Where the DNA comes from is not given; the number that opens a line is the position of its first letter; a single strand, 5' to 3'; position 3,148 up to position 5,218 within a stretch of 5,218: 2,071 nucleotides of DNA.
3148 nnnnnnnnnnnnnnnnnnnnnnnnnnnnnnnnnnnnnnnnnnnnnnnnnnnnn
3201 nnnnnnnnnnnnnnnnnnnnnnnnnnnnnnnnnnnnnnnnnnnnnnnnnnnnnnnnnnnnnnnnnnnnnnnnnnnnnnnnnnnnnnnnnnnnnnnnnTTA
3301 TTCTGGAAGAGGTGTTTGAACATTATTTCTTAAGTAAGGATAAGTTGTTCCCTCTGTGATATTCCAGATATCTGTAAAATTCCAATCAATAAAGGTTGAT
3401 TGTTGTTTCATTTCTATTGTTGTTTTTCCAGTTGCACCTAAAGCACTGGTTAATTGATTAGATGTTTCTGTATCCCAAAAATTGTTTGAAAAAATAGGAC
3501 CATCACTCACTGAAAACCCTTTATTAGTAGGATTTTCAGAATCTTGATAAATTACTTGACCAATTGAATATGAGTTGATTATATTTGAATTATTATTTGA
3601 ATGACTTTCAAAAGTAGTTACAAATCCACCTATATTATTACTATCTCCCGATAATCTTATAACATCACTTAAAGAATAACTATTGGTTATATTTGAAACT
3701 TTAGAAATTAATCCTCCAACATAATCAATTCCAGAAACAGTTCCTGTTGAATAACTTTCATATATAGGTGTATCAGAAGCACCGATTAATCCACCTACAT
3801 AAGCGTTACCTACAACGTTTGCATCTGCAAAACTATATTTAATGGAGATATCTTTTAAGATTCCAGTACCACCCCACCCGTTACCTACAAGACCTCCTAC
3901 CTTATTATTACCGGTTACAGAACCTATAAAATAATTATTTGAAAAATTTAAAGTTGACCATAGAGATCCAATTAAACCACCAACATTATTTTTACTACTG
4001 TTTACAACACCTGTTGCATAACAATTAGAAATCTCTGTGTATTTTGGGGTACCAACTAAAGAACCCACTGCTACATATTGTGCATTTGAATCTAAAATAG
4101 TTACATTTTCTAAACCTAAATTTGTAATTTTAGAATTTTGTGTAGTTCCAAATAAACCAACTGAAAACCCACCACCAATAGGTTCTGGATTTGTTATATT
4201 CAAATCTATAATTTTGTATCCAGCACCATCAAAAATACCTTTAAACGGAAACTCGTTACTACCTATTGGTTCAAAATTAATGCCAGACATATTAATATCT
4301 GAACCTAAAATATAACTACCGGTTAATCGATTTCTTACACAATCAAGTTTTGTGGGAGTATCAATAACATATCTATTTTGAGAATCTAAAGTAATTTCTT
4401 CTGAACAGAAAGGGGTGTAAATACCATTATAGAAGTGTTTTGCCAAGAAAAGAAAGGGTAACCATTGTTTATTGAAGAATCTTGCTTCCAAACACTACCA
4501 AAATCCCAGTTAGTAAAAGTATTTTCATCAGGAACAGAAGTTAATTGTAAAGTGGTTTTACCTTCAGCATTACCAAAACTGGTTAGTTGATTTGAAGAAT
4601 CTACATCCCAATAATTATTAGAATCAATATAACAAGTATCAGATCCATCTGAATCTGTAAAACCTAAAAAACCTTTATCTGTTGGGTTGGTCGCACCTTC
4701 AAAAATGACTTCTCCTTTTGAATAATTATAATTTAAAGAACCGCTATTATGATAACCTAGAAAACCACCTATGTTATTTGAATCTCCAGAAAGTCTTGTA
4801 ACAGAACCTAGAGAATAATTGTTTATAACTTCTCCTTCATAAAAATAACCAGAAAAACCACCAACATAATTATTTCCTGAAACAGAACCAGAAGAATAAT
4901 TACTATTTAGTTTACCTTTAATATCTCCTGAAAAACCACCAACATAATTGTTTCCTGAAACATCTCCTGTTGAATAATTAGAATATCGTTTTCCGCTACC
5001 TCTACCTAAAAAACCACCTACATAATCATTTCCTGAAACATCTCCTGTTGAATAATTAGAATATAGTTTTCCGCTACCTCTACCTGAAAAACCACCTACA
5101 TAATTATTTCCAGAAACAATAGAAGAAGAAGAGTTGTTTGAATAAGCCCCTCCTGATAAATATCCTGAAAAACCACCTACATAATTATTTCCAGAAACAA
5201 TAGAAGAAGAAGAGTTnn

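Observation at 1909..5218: Compact four-gene predicted cell-surface cluster inserted directly upstream of the ribosomal stalk operon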

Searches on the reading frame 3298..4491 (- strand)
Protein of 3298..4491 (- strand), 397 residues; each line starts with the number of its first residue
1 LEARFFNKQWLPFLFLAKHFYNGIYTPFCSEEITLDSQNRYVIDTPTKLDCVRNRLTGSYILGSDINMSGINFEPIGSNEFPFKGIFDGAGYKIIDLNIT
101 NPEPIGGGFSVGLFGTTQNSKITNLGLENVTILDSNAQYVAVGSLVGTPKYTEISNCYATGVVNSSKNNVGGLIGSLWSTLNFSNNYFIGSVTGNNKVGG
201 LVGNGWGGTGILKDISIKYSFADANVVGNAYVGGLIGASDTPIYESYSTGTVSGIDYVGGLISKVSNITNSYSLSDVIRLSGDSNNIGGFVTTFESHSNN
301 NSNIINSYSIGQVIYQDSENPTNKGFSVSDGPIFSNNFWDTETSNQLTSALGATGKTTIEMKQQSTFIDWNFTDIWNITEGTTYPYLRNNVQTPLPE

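Call 9: search_protein_families(library=ncbifam, proteins=[window:3298-4491:-], max_evalue=1)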
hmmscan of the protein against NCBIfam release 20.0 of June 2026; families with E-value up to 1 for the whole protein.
window:3298-4491:- (397 aa): 0 families

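Call 10: search_protein_families(library=pfam, proteins=[window:3298-4491:-], max_evalue=1)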
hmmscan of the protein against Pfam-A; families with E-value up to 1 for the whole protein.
window:3298-4491:- (397 aa): 2 families
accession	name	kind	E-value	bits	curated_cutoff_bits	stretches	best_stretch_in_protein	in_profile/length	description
PF07581.17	Glug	-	6.9e-09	36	20.5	3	140-164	3-28/28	The GLUG motif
PF05342.19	Peptidase_M26_N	-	0.00064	19.5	27.7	1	49-161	147-250/250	M26 IgA1-specific Metallo-endopeptidase N-terminal region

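Call 52: find_homologous_proteins(query=window:3298-4398:-, max_evalue=0.00001)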
Query window:3298-4398:- (366 aa): 2681 proteins with E <= 0.00001 among 8000 candidates; the best 120 are listed.
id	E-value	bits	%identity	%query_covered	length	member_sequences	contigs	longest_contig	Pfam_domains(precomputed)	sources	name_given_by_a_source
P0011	4.1e-49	186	32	96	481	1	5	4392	PF07581.18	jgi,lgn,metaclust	metaclust:\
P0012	8.6e-49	185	34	95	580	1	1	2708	PF07581.18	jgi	jgi:hypothetical protein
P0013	8.6e-48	182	42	95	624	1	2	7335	PF07581.18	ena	-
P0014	1.6e-47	181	42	98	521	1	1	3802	PF07581.18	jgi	jgi:hypothetical protein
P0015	1.6e-46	177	31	96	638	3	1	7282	PF05342.20,PF07581.18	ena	-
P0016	4.5e-46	176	31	96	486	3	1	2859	PF07581.18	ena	-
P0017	1.7e-44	171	33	95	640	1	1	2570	PF07581.18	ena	-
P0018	5.0e-43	166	31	95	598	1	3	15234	PF07581.18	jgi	jgi:hypothetical protein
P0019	7.0e-43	165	32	64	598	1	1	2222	PF05342.20,PF07581.18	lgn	-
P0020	1.3e-42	164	39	95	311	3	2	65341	PF07581.18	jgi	jgi:hypothetical protein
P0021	1.8e-42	164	40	66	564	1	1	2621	PF07581.18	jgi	-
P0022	2.5e-42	164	40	77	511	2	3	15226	PF07581.18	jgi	jgi:hypothetical protein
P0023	4.9e-42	163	35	95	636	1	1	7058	PF07581.18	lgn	-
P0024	5.2e-42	163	35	84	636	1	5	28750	PF07581.18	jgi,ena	-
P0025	7.7e-42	162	37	67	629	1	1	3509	PF07581.18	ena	-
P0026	1.1e-41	162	34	83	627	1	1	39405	PF07581.18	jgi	jgi:hypothetical protein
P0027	1.6e-41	161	33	99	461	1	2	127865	PF07581.18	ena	-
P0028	2.1e-41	161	35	94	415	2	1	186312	PF05342.20,PF07581.18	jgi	jgi:hypothetical protein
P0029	2.9e-41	160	34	95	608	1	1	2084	PF07581.18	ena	-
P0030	4.2e-41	160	36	67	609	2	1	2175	PF07581.18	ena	-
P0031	6.1e-41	159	41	97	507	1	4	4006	PF07581.18,PF05048.20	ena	-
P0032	6.1e-41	159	38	83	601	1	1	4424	PF07581.18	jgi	jgi:hypothetical protein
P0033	6.9e-41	159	38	98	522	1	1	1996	PF07581.18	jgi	jgi:hypothetical protein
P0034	2.6e-40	157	40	78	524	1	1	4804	PF07581.18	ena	-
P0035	3.8e-40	156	35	97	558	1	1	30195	PF07581.18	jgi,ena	-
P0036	4.7e-40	156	27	90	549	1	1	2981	PF07581.18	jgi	jgi:hypothetical protein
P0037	8.3e-40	155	33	86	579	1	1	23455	PF07581.18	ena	-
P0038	9.6e-40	155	35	74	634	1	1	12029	PF18998.7,PF07581.18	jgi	jgi:hypothetical protein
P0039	3.9e-39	153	34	97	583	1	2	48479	PF07581.18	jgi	jgi:hypothetical protein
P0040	5.3e-39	153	34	83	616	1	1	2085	PF07581.18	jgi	jgi:hypothetical protein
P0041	5.3e-39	153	37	70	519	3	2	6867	PF07581.18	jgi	jgi:hypothetical protein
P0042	5.7e-39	153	34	96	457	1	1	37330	PF07581.18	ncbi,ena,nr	ncbi:MAG TPA: GLUG motif-containing protein [archaeon]|nr:GLUG motif-containing protein [archaeon]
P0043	5.9e-39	152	40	68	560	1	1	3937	PF07581.18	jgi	jgi:hypothetical protein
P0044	8.5e-39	152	35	96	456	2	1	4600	PF07581.18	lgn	-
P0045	1.4e-38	151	39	76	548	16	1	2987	PF07581.18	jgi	jgi:hypothetical protein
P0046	2.0e-38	151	33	77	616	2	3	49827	PF18962.8,PF07581.18,PF13860.13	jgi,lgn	jgi:hypothetical protein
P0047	2.7e-38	150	28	96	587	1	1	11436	PF07581.18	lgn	-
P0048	4.0e-38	150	36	96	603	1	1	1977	PF07581.18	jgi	jgi:hypothetical protein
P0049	4.6e-38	150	34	93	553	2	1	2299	PF07581.18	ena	-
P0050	1.2e-37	148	34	67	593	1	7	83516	PF07581.18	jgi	jgi:hypothetical protein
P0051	1.8e-37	148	31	93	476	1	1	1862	PF07581.18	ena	-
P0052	1.8e-37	148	41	90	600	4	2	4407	PF07581.18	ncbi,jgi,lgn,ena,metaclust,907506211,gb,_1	metaclust:\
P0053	1.9e-37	148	31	93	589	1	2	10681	PF07963.18,PF07581.18,PF08334.17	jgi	jgi:type II secretion system protein G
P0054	2.0e-37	147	37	95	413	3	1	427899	PF07581.18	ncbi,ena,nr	ncbi:MAG TPA: GLUG motif-containing protein [Candidatus Diapherotrites archaeon]|nr:GLUG motif-conta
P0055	3.0e-37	147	38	93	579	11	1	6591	PF07963.18,PF07581.18,PF08334.17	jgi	jgi:type II secretion system protein G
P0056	4.3e-37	146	34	95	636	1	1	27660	PF13585.13,PF18962.8,PF07581.18,PF13860.13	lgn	-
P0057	5.6e-37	146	31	97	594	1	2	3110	PF07581.18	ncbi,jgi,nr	ncbi:MAG: hypothetical protein FJ280_27385 [Planctomycetes bacterium]|nr:hypothetical protein [Planc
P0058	5.7e-37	146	37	95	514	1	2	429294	PF07581.18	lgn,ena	-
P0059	6.5e-37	146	36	75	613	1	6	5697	PF07581.18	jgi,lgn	-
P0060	1.0e-36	145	31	95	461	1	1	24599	PF05342.20,PF07581.18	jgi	jgi:hypothetical protein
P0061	1.1e-36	145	30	95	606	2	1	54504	PF07581.18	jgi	-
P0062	1.3e-36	145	32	96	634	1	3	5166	PF07581.18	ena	-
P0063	1.4e-36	145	39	93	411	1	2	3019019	PF07581.18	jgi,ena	-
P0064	1.7e-36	144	38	95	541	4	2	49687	PF07581.18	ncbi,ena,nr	ncbi:MAG TPA: GLUG motif-containing protein [archaeon]|nr:GLUG motif-containing protein [archaeon]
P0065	1.8e-36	144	34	90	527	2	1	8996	PF07581.18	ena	-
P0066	1.9e-36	144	38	86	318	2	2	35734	PF07581.18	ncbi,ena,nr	ncbi:MAG TPA: GLUG motif-containing protein [archaeon]|nr:GLUG motif-containing protein [archaeon]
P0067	2.8e-36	144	34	86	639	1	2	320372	PF07581.18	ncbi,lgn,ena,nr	ncbi:MAG: hypothetical protein K8R02_01185 [Anaerohalosphaeraceae bacterium]|nr:hypothetical protein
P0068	2.9e-36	144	31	95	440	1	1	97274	PF07581.18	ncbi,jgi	ncbi:MAG: GLUG motif-containing protein [Legionellales bacterium]|jgi:hypothetical protein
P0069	2.9e-36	144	34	97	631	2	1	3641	PF07581.18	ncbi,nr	ncbi:MAG: hypothetical protein GWN80_01425, partial [Gammaproteobacteria bacterium]|nr:hypothetical 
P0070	3.0e-36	144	38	67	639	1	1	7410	PF07581.18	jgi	-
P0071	3.2e-36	143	34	97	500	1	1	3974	PF07581.18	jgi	jgi:hypothetical protein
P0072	3.3e-36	143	32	93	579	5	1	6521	PF18998.7,PF07581.18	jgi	jgi:hypothetical protein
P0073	4.5e-36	143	38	67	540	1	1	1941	PF07581.18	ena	-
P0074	4.5e-36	143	41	67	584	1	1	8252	PF07581.18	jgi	jgi:hypothetical protein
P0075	4.6e-36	143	39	91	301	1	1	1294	PF07581.18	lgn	-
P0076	5.4e-36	143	37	67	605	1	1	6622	PF07963.18,PF07581.18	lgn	-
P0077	5.4e-36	143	32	67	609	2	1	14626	PF07581.18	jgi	-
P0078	6.3e-36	143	28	95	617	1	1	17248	PF07581.18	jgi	jgi:hypothetical protein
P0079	7.0e-36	142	35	91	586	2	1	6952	PF07581.18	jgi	-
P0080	8.7e-36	142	32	66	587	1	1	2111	PF07581.18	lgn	-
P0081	1.2e-35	142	36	95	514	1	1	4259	PF07581.18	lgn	-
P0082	1.7e-35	141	34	90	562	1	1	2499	PF07581.18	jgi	-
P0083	1.9e-35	141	41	67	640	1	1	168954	PF07581.18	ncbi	-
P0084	1.9e-35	141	35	55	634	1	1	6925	PF07581.18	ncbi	-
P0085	2.3e-35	141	35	58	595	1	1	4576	PF07581.18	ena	-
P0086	2.6e-35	140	33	65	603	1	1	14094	PF07581.18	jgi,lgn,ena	-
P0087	2.8e-35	140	36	87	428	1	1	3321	PF00404.25,PF07581.18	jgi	jgi:hypothetical protein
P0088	2.8e-35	140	38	98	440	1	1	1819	PF07581.18,PF22888.2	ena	-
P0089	3.5e-35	140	31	84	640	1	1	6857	PF07581.18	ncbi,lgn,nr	ncbi:MAG: hypothetical protein JXN61_08690 [Sedimentisphaerales bacterium]|nr:hypothetical protein [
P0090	4.5e-35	140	31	76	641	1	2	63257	PF07581.18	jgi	jgi:hypothetical protein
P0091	4.7e-35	140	31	93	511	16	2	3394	PF07581.18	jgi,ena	-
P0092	5.7e-35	139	33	89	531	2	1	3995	PF07581.18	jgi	jgi:hypothetical protein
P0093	7.7e-35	139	38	69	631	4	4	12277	PF07581.18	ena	-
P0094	7.9e-35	139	33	91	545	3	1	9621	PF07581.18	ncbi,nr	ncbi:MAG TPA: hypothetical protein ENN81_12370 [Phycisphaerales bacterium]|nr:hypothetical protein [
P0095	8.4e-35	139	32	95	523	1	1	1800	PF05342.20,PF07581.18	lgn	-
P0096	8.4e-35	139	39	93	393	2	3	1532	PF07581.18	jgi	jgi:hypothetical protein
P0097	8.8e-35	139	33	95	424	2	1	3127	PF07581.18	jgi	jgi:hypothetical protein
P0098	1.0e-34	139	34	93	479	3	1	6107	PF07581.18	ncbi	-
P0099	1.5e-34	138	37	63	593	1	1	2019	PF07581.18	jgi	jgi:hypothetical protein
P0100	1.9e-34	138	36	96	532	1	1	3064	PF02412.24,PF07581.18,PF22888.2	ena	-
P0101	2.4e-34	137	31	96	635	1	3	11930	PF07581.18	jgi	jgi:hypothetical protein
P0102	2.6e-34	137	34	98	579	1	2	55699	PF07581.18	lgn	-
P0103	2.7e-34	137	37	67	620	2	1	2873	PF07581.18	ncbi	-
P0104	3.2e-34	137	36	97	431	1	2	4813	PF07581.18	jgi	jgi:hypothetical protein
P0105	3.7e-34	137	33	67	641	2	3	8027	PF07581.18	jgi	-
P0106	4.7e-34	136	34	70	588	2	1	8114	PF18998.7,PF07581.18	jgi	jgi:hypothetical protein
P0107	5.4e-34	136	32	83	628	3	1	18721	PF07581.18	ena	-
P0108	5.7e-34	136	33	84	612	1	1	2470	PF07581.18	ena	-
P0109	6.2e-34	136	28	96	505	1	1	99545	PF07581.18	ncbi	-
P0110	7.9e-34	136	34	95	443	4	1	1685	PF07581.18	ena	-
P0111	8.2e-34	136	37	67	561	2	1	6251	PF07581.18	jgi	jgi:hypothetical protein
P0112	8.4e-34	136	38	46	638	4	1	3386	PF07581.18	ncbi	ncbi:MAG: GLUG motif-containing protein, partial [Planctomycetota bacterium]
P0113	8.8e-34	135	34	96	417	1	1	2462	PF07581.18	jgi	jgi:hypothetical protein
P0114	1.2e-33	135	30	93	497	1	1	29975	PF07581.18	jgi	jgi:hypothetical protein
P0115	1.2e-33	135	27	97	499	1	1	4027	PF05342.20,PF07581.18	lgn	-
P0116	1.3e-33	135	30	83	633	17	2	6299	PF07581.18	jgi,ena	-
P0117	1.5e-33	135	30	96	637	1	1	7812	PF07581.18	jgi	jgi:hypothetical protein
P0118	1.9e-33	134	33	95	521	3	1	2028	PF05342.20,PF07581.18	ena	-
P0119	2.0e-33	134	38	93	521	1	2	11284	PF07581.18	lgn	-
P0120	2.6e-33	134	36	93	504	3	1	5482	PF18998.7,PF07581.18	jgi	jgi:hypothetical protein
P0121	2.6e-33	134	35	75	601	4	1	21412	PF07581.18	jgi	-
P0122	2.7e-33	134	38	70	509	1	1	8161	PF07581.18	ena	-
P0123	3.4e-33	134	33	67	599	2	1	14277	PF07581.18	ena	-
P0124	4.1e-33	133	32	97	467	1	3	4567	PF07581.18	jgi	jgi:hypothetical protein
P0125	4.5e-33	133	36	97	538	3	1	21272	PF07963.18,PF07581.18,PF08334.17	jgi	jgi:type II secretion system protein G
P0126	4.6e-33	133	39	67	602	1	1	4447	PF07581.18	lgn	-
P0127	4.6e-33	133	38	81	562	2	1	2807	PF05342.20,PF07581.18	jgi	jgi:hypothetical protein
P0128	4.7e-33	133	32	93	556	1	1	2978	PF18998.7,PF07581.18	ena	-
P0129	4.9e-33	133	36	67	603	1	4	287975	PF07581.18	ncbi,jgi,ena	jgi:hypothetical protein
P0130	6.2e-33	133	32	98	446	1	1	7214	PF07581.18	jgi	jgi:hypothetical protein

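Call 53: find_encoding_contigs(protein=P0054, flank=6000, max_places=2)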
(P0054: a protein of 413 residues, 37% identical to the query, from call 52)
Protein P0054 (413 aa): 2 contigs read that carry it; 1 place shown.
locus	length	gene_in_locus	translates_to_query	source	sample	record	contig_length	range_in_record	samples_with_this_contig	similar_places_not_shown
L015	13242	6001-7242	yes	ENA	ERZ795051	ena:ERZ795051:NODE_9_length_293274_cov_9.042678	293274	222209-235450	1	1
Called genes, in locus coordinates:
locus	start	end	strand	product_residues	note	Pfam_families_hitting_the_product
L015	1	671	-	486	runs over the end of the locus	-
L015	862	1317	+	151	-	-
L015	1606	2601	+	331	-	PF07521:RMMBL (weak)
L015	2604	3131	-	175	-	-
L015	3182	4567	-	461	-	PF00437:T2SSE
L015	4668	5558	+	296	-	PF05569:Peptidase_M56 (faint), PF01435:Peptidase_M48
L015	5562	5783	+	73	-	-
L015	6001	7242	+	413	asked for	PF07581:Glug (faint)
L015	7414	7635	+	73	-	PF26688:RHH_12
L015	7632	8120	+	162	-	PF05016:ParE_toxin, PF05973:Gp49 (faint)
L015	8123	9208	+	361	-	PF09376:NurA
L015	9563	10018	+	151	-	-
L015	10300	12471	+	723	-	PF09826:Beta_propel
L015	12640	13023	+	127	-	PF02498:Bro-N (weak)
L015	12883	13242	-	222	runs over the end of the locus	PF00730:HhH-GPD, PF00633:HHH (weak)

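Call 54: find_encoding_contigs(protein=P0058, flank=6000, max_places=2)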
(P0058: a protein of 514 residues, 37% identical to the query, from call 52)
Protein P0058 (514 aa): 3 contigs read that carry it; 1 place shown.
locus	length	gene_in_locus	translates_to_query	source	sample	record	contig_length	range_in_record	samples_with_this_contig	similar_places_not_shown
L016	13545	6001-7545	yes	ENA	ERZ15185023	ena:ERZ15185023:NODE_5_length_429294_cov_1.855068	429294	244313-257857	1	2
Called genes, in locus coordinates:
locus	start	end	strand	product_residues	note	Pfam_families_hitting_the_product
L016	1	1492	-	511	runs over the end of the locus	PF04055:Radical_SAM, PF13508:Acetyltransf_7 (faint), PF16199:Radical_SAM_C, PF00583:Acetyltransf_1, PF13673:Acetyltransf_10 (weak)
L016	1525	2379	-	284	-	-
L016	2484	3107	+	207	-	PF02676:TYW3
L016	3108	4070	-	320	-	PF01145:Band_7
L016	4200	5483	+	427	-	PF04123:DUF373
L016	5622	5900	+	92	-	PF05239:PRC (weak)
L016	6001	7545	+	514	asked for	PF07581:Glug (faint)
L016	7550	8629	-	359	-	-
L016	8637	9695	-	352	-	-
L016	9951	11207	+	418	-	PF00009:GTP_EFTU, PF01926:MMR_HSR1 (faint), PF03144:GTP_EFTU_D2, PF03143:GTP_EFTU_D3, PF22594:GTP-eEF1A_C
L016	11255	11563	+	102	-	PF00338:Ribosomal_S10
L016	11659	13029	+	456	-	PF01139:RtcB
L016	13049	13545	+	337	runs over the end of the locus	PF13793:Pribosyltran_N, PF00156:Pribosyltran, PF14681:UPRTase (faint), PF14572:Pribosyl_synth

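Call 55: find_encoding_contigs(protein=P0064, flank=6000, max_places=2)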
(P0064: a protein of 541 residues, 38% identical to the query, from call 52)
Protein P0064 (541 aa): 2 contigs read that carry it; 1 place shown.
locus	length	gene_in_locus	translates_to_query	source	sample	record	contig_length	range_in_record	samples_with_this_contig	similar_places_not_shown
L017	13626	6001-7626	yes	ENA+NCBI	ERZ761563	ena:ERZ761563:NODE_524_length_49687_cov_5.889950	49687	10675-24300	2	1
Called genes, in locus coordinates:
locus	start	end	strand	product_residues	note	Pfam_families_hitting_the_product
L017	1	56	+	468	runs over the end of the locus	PF01875:Memo, PF01871:AMMECR1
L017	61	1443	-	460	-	PF02163:Peptidase_M50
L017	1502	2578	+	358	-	PF00752:XPG_N, PF00867:XPG_I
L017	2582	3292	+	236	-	-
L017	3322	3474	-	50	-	-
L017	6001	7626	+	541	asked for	PF07581:Glug (weak)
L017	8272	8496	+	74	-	-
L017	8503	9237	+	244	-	-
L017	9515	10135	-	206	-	-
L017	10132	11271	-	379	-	PF01467:CTP_transf_like, PF01121:CoaE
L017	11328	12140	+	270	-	-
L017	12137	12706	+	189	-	PF00265:TK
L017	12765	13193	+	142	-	PF10869:DUF2666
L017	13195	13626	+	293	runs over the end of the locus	PF20108:DUF6498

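Call 61: search_protein_families(library=phrogs, proteins=[window:3298-4398:-], max_evalue=0.1)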
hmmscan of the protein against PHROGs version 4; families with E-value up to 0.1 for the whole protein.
window:3298-4398:- (366 aa): 1 family
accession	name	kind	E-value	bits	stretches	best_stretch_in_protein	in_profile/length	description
phrog_30905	-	unknown function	6.6e-08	33.6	1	13-143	6-127/139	-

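Call 62: search_protein_families(library=padloc, proteins=[window:3298-4398:-], max_evalue=0.1)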
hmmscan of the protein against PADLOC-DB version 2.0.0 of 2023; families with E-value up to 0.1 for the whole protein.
window:3298-4398:- (366 aa): 0 families

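Call 63: search_solved_structures(query=window:3298-4398:-, max_evalue=1)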
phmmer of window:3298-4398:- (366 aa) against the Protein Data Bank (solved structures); distinct sequences matched with E-value up to 1: 0.

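Call 89: find_encoding_contigs(protein=P0013, flank=6000, max_places=2)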
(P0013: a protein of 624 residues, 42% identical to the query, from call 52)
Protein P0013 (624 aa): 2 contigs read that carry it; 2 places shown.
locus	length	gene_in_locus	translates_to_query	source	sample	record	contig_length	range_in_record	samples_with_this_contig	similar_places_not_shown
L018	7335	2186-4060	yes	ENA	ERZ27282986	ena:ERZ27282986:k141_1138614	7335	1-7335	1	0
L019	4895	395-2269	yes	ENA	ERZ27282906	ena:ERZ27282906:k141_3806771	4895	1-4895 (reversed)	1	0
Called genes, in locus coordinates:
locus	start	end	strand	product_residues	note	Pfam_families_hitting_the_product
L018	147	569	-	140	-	PF00266:Aminotran_5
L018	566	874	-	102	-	PF12840:HTH_20 (faint), PF01022:HTH_5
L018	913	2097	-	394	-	PF00149:Metallophos, PF12850:Metallophos_2 (weak)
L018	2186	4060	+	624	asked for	PF07581:Glug (faint)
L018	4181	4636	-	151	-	-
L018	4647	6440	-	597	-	PF01326:PPDK_N, PF00391:PEP-utilizers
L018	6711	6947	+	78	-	PF02697:VAPB_antitox (weak)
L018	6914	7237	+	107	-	PF02452:PemK_toxin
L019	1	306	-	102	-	?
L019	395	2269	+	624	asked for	PF07581:Glug (faint)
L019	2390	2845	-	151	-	-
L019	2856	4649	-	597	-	PF01326:PPDK_N, PF00391:PEP-utilizers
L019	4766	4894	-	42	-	?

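Call 90: find_encoding_contigs(protein=P0014, flank=6000, max_places=2)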
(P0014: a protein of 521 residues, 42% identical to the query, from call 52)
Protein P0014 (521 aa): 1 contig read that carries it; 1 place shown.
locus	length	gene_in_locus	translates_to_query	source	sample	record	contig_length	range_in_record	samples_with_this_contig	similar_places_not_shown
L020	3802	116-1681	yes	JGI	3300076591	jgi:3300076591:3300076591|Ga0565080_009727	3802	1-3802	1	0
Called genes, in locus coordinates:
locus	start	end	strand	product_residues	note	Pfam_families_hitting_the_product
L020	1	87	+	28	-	?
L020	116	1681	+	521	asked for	PF07581:Glug (faint)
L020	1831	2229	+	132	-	PF08069:Ribosomal_S13_N (weak), PF00312:Ribosomal_S15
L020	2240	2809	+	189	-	PF01015:Ribosomal_S3Ae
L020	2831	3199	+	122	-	-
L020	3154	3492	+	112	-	PF01940:DUF92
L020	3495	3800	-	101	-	?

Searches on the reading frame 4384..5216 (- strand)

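Call 9: search_protein_families(library=ncbifam, proteins=[window:4384-5216:-], max_evalue=1)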
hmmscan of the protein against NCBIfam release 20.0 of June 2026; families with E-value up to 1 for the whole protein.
window:4384-5216:- (276 aa): 0 families

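Call 10: search_protein_families(library=pfam, proteins=[window:4384-5216:-], max_evalue=1)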
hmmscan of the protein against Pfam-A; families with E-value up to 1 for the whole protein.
window:4384-5216:- (276 aa): 1 family
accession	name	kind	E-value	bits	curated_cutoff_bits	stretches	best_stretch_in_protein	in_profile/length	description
PF07581.17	Glug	-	0.2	12.6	20.5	0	114-140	1-28/28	The GLUG motif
